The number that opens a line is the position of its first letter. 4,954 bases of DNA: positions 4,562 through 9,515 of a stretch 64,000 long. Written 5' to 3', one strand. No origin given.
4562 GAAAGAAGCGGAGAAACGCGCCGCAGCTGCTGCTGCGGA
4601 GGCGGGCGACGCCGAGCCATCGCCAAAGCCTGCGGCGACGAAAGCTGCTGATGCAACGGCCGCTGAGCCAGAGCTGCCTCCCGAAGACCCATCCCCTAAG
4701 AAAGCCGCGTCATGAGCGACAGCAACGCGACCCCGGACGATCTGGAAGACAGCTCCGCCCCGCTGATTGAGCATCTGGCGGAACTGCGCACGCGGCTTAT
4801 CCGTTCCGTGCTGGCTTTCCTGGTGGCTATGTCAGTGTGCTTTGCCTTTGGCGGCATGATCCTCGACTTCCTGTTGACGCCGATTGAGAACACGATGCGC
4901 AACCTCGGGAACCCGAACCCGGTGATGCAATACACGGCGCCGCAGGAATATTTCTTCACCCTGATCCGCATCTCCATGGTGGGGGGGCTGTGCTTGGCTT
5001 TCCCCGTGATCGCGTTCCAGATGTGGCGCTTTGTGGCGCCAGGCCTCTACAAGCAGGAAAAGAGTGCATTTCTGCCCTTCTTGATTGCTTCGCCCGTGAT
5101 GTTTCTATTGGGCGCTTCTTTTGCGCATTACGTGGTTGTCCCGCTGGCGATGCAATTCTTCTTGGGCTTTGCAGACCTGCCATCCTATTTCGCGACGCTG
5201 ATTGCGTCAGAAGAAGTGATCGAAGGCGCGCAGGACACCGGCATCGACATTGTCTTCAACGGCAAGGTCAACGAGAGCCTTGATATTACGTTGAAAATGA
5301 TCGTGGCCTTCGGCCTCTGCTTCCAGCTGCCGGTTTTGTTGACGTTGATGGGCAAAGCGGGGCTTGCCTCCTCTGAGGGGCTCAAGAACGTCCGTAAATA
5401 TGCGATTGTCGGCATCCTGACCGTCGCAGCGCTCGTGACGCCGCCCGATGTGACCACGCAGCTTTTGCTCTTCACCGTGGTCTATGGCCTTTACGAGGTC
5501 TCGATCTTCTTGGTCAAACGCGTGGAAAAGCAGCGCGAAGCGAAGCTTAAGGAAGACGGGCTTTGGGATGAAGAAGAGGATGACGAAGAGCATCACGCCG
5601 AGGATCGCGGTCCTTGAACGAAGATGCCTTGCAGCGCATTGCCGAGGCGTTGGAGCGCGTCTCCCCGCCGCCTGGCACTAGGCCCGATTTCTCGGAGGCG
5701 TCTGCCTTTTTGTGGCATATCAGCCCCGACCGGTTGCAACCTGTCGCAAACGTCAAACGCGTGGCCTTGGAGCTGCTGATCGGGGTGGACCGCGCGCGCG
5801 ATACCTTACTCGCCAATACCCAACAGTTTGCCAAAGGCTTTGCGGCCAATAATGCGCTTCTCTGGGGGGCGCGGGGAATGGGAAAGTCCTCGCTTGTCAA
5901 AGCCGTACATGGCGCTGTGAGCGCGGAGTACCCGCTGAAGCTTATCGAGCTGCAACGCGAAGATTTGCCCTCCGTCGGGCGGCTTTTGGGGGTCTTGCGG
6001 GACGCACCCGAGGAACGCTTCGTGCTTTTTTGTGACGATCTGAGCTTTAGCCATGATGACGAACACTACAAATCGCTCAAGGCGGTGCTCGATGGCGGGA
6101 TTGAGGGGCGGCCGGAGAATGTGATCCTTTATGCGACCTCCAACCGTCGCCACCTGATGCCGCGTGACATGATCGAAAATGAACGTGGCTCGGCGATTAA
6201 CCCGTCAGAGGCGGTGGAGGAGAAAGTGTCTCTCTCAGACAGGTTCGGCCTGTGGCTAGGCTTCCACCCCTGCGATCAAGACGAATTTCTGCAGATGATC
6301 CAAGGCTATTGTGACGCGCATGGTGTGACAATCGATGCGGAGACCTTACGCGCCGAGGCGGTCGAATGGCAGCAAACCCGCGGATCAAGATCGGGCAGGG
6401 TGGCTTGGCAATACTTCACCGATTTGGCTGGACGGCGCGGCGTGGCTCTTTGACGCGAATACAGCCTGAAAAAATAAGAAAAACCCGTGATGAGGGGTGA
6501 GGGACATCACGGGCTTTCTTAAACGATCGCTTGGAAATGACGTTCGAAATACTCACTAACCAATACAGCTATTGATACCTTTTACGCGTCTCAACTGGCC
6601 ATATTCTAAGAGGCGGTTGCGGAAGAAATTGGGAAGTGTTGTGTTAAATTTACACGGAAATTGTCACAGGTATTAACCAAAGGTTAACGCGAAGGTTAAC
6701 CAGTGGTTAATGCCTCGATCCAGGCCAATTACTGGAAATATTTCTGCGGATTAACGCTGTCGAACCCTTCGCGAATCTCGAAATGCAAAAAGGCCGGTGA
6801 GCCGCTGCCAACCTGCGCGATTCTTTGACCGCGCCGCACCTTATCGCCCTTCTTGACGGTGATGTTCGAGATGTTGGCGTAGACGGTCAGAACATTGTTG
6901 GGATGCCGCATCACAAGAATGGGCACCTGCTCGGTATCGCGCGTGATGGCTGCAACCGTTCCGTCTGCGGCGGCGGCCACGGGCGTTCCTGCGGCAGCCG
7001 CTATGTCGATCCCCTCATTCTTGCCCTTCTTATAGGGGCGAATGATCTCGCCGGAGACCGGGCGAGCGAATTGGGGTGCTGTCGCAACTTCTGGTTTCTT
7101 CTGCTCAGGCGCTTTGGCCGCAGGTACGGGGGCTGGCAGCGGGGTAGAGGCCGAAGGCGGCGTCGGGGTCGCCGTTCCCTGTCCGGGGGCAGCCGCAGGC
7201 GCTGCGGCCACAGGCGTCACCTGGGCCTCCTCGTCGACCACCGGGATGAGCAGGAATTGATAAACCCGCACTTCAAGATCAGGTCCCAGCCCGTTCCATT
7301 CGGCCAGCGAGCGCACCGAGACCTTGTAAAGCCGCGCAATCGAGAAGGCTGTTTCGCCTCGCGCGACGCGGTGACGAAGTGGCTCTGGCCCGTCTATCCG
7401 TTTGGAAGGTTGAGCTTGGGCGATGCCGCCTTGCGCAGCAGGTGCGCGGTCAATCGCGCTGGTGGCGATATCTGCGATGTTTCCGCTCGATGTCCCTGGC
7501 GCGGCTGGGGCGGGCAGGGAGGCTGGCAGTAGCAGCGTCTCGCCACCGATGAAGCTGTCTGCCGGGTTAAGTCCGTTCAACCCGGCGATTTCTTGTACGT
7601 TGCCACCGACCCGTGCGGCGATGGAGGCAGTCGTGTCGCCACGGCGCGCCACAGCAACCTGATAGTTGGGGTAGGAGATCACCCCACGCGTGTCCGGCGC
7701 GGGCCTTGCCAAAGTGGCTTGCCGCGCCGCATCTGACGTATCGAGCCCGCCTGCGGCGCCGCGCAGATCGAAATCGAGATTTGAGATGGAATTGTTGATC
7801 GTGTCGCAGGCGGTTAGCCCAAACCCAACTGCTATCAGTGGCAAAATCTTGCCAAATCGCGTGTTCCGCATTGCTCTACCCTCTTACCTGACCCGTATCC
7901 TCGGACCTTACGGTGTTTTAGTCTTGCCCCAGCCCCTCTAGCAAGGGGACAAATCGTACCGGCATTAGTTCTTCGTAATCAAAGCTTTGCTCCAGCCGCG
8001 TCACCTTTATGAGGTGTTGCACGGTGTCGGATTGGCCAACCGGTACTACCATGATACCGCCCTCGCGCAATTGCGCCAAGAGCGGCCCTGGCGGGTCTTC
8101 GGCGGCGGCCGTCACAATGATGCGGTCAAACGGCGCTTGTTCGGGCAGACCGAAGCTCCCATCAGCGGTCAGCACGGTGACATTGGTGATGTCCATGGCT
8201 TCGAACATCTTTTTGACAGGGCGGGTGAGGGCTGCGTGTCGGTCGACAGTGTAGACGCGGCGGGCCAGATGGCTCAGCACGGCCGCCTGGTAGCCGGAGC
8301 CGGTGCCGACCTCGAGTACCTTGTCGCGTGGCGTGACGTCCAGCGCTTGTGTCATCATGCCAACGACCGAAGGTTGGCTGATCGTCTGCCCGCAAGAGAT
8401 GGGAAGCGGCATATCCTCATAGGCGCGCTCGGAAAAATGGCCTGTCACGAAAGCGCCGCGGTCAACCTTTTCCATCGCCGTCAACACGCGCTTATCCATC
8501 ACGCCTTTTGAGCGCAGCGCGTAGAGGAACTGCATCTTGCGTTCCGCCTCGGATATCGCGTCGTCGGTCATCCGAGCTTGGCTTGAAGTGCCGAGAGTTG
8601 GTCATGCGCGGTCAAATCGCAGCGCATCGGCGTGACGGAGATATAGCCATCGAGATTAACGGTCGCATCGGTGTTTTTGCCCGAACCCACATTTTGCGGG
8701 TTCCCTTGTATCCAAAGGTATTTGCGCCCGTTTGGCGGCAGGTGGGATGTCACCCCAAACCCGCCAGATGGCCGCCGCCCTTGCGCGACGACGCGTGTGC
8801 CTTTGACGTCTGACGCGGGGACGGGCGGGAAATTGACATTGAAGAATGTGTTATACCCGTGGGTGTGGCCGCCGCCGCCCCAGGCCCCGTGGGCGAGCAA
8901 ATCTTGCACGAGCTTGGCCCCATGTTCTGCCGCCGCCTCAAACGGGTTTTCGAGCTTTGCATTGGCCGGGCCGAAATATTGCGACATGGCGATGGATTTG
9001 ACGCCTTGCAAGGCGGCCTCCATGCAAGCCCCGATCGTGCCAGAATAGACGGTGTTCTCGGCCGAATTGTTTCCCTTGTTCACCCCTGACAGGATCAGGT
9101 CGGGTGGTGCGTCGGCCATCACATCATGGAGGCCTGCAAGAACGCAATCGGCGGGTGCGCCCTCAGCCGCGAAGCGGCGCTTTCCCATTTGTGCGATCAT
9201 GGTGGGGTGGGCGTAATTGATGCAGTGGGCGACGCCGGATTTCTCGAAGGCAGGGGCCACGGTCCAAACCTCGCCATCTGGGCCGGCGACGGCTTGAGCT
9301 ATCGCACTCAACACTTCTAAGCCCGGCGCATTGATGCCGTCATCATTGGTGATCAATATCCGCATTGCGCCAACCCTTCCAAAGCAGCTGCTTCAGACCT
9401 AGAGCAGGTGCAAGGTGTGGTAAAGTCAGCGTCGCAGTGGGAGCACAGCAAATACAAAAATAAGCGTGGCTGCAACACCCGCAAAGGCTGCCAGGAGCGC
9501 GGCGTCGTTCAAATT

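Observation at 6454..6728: Hidden transcript between convergent genes: tandem CtrA boxes, ~170 nt, terminator with anti-SD loop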

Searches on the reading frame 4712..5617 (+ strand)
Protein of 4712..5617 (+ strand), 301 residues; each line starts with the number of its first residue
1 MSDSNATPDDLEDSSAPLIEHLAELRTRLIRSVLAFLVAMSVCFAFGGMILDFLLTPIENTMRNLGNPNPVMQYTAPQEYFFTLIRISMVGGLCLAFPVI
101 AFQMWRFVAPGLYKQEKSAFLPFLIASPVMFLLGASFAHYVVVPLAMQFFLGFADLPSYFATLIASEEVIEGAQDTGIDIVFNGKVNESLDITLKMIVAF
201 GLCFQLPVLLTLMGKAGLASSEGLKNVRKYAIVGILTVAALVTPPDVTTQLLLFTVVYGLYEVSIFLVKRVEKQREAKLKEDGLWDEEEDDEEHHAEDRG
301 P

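Call 7: search_protein_families(library=pfam, proteins=[window:4712-5617:+])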
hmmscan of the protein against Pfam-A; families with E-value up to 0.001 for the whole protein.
window:4712-5617:+ (301 aa): 1 family
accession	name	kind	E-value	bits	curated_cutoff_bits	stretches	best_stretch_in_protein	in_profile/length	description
PF00902.23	TatC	-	6.6e-63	212.7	25.1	1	20-254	1-206/208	Sec-independent protein translocase protein (TatC)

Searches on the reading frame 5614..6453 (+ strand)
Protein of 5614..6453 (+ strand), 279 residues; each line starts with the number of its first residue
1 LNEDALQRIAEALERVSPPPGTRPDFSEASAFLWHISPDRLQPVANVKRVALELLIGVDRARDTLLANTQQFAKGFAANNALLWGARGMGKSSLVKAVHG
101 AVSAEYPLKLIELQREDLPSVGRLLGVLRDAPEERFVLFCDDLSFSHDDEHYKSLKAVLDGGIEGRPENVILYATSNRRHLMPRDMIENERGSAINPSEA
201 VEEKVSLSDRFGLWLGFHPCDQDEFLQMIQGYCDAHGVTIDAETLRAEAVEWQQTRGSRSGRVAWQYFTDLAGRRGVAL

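Call 7: search_protein_families(library=pfam, proteins=[window:5614-6453:+])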
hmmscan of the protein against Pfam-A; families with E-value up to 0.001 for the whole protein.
window:5614-6453:+ (279 aa): 3 families
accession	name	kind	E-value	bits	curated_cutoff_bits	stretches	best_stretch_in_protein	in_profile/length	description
PF05673.19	DUF815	-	6.2e-102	340.4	23.8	1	28-274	2-248/249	Protein of unknown function (DUF815)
PF13191.12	AAA_16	-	1.3e-05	26.2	32.6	0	60-104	7-50/167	AAA ATPase domain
PF00004.35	AAA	-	2e-05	25.5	21.2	1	82-188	2-120/131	ATPase family associated with various cellular activities (AAA)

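Call 32: find_related_loci(query=window:5614-6453:+, collection=genome_contigs, flank=2500)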
Query window:5614-6453:+ (279 aa) in genome_contigs; peptide patterns used: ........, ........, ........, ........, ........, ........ (x = any residue, [..] = any of these).
347 stretches matched a pattern; 191 encode a relative of the query (tblastn E <= 1e-3); the best 80 are kept; 80 distinct loci.
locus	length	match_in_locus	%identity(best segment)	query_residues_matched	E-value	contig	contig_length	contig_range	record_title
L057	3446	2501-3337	87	1-279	1e-172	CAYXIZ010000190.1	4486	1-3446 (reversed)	MAG TPA_asm: uncultured Rhodobacterales bacterium isolate SRP268394_co2_81 genome assembly, contig: NODE_24905_length_44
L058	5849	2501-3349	87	1-279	2e-167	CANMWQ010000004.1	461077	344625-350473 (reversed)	uncultured Litoreibacter sp. isolate 2-1049.fasta genome assembly, contig: NODE_4, whole genome shotgun sequence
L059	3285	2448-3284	88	1-279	1e-174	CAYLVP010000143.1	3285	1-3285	MAG TPA_asm: uncultured Rhodobacterales bacterium isolate SRP268394_co1_6 genome assembly, contig: NODE_38228_length_328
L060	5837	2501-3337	85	1-279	2e-166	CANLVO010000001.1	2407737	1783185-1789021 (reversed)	uncultured Litoreibacter sp. isolate 2-670.fasta genome assembly, contig: NODE_1, whole genome shotgun sequence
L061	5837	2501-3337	86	1-279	1e-165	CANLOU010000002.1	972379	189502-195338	uncultured Litoreibacter sp. isolate 909-j2.fasta genome assembly, contig: NODE_2, whole genome shotgun sequence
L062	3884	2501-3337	85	1-279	6e-170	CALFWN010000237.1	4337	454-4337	MAG: uncultured Litoreibacter sp. isolate H4_Bin_Bin_195_sub_1 genome assembly, contig: c_000000951558, whole genome sho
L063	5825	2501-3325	88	5-279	8e-164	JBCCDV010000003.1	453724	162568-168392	MAG: Pseudomonadota bacterium isolate P01_A01_bin.92 k141_976412_length_453724_cov_69.2595, whole genome shotgun sequenc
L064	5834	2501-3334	83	2-279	5e-160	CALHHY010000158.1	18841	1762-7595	MAG: uncultured Litoreibacter sp. isolate R3_Bin_Bin_37_1 genome assembly, contig: c_000000119033, whole genome shotgun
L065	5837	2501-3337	84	1-279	2e-159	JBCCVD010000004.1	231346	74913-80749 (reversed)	MAG: Pseudomonadota bacterium isolate P01_E01_bin.3 k141_1573942_length_231346_cov_46.1743, whole genome shotgun sequenc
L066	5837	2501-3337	80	1-279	3e-154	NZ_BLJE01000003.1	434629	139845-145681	Litoreibacter roseus strain K6 sequence03, whole genome shotgun sequence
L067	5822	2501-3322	81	6-279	3e-152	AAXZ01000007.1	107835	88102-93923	Rhodobacteraceae bacterium HTCC2150 1101159006515, whole genome shotgun sequence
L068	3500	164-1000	78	2-279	5e-155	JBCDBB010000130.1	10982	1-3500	MAG: Pseudomonadota bacterium isolate P01_F01_bin.73 k141_2656699_length_10982_cov_12.3307, whole genome shotgun sequenc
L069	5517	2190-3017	82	1-277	1e-151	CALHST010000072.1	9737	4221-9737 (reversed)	MAG: uncultured Rhodobacteraceae bacterium isolate R3_Bin_Bin_230_1 genome assembly, contig: c_000001004899, whole genom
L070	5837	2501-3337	78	1-279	4e-151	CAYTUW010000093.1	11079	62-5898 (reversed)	MAG TPA_asm: uncultured Rhodobacterales bacterium isolate SRP334346_co1_75 genome assembly, contig: NODE_4700_length_110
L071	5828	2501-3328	79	4-279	1e-150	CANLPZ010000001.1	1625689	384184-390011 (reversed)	uncultured Rhodobacteraceae bacterium isolate 943.fasta genome assembly, contig: NODE_1, whole genome shotgun sequence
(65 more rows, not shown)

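Call 42: search_protein_families(library=ncbifam, proteins=[window:5614-6453:+])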
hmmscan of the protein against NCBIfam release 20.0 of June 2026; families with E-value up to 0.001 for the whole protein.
window:5614-6453:+ (279 aa): 1 family
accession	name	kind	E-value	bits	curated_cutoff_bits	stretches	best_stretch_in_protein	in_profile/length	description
NF003229.0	PRK04195.1-5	equivalog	0.00011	21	280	1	55-117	19-79/413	replication factor C large subunit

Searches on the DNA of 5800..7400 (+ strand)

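Call 3: search_rna_families(source=window, start=5800, end=7400, threshold=evalue, max_evalue=10, show_alignments=3)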
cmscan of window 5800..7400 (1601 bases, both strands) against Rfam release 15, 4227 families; matches with E-value up to 10: 1.
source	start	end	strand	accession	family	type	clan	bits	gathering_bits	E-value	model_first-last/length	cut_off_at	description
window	6445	6517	+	RF01215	snoR97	Gene; snRNA; snoRNA; HACA-box;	-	20.8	40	3.3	1-106/106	no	Small nucleolar RNA snoR97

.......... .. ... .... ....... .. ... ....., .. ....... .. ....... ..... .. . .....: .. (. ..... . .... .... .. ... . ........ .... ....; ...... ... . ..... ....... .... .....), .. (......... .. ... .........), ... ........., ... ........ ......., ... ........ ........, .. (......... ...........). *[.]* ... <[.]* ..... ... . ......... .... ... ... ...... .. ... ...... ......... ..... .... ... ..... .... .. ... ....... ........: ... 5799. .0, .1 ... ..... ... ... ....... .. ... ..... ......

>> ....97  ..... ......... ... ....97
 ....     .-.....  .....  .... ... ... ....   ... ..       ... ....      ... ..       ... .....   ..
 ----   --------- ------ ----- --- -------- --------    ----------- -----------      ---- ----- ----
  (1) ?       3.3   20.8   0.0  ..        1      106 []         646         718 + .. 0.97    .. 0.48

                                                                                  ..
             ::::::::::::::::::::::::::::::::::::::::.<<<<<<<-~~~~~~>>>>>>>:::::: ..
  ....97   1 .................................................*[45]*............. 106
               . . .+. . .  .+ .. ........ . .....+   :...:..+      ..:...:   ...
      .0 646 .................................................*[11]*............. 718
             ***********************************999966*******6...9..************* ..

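Call 50: search_dna_similar(query=window:6454-6728:+, collection=plasmids, mode=distant, max_evalue=0.01, max_rows=10)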
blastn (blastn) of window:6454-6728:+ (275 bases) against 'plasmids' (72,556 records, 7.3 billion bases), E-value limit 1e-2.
No match.

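Call 51: search_dna_similar(query=window:6454-6728:+, collection=phages, mode=distant, max_evalue=0.01, max_rows=10)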
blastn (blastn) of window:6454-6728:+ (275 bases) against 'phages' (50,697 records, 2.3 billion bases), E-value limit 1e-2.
No match.

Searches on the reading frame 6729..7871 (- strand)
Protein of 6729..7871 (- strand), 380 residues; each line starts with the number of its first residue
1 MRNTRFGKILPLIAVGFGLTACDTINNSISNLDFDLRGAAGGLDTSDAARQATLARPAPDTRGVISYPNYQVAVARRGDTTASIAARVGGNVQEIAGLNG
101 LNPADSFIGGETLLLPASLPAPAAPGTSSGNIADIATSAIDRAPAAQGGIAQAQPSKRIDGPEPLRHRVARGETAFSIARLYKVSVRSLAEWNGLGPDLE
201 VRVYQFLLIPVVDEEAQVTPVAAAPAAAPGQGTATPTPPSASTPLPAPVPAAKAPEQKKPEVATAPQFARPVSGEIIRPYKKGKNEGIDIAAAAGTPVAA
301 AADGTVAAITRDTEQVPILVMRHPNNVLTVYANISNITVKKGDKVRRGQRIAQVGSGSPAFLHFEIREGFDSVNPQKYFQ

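Call 7: search_protein_families(library=pfam, proteins=[window:6729-7871:-])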
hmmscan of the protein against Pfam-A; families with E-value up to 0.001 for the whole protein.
window:6729-7871:- (380 aa): 3 families
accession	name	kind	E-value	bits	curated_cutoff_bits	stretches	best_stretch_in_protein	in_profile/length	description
PF01551.29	Peptidase_M23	-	3.3e-23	82.1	28.7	1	284-375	2-96/96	Peptidase family M23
PF01476.26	LysM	-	2.9e-16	59.6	20.9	2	167-210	1-43/43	LysM domain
PF23473.1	LysM3_LYK4_5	-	9.5e-05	22.8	29.3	0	169-210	7-47/48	LYK4/5 LysM3 domain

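Call 42: search_protein_families(library=ncbifam, proteins=[window:6729-7871:-])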
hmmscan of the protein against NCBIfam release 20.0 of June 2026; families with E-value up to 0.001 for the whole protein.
window:6729-7871:- (380 aa): 16 families
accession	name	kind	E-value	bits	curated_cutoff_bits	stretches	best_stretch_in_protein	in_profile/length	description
NF040883.1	amid_act_ActS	equivalog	2.4e-28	99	375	1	167-379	36-233/242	amidase activator ActS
NF041208.1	celldiv_DipM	equivalog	4.2e-24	85.5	740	1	150-379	172-417/419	cell division endopeptidase DipM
NF050804.1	CellDivDipMCaul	equivalog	4.1e-22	78.7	900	1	219-367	451-614/634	cell division endopeptidase DipM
NF047755.1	LIC_10271_M23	exception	3.4e-18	66.2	180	1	164-376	24-206/207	LIC_10271 family cell wall hydrolase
NF008123.1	PRK10871.1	equivalog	7.9e-18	65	311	1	240-379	217-362/365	murein hydrolase activator NlpD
NF053738.1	S2SprSpoIIQBc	equivalog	2e-16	60.3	250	1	284-380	121-224/232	stage II sporulation protein SpoIIQ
NF008652.0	PRK11649.1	equivalog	1.4e-13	50.4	341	1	270-375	304-406/439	murein DD-endopeptidase MepM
NF053825.1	PdgNdpepShyA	equivalog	8.2e-13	47.8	700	1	285-373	296-387/425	peptidoglycan DD-endopeptidase ShyA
NF052336.1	PdgHdaseHSB100310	equivalog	1.1e-12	47.9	500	1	262-368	29-143/316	peptidoglycan hydrolase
NF052530.1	Heli_ShapePgp3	exception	2.9e-12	46.3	300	1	285-378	167-263/270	peptidoglycan metallopeptidase Pgp3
NF047657.1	CellWlHdaseLepto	equivalog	1.4e-09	37.8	400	1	286-376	129-217/221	hypothetical protein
NF053824.1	PdgNdpepShyC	equivalog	3.1e-09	36.2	700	1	267-364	284-378/429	peptidoglycan DD-endopeptidase ShyC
NF008644.1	PRK11637.1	equivalog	2.7e-08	33.2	270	1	271-378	267-382/385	murein hydrolase activator EnvC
NF008050.0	PRK10783.1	equivalog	9.9e-05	20.8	508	0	146-209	323-387/457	murein transglycosylase D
NF052529.1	PG_M23_Pgp6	exception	0.00022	20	600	1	287-367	337-420/452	peptidoglycan metallopeptidase Pgp6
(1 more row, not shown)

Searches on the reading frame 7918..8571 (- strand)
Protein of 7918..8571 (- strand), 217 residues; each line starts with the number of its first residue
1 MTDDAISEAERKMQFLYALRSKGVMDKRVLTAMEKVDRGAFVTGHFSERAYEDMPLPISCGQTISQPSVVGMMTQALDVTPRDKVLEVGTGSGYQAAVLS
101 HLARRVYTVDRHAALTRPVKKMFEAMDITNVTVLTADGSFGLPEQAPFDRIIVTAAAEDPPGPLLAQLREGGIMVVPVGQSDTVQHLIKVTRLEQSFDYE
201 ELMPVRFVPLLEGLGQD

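Call 7: search_protein_families(library=pfam, proteins=[window:7918-8571:-])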
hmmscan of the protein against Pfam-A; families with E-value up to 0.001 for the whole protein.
window:7918-8571:- (217 aa): 3 families
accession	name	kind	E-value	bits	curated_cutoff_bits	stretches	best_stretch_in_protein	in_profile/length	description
PF01135.25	PCMT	-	3.2e-59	200.6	20.3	1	12-212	3-207/210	Protein-L-isoaspartate(D-aspartate) O-methyltransferase (PCMT)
PF00398.26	RrnaAD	-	1.9e-05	24.3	24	1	67-138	16-85/263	Ribosomal RNA adenine dimethylase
PF13649.12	Methyltransf_25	-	2.6e-05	25.3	27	1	85-155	1-72/97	Methyltransferase domain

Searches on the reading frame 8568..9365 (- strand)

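Call 7: search_protein_families(library=pfam, proteins=[window:8568-9365:-])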
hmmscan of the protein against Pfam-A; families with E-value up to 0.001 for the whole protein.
window:8568-9365:- (265 aa): 1 family
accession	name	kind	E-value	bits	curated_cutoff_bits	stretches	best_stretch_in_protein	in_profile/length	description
PF01975.23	SurE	-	1.5e-51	175.4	22.1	1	3-198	1-185/189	Survival protein SurE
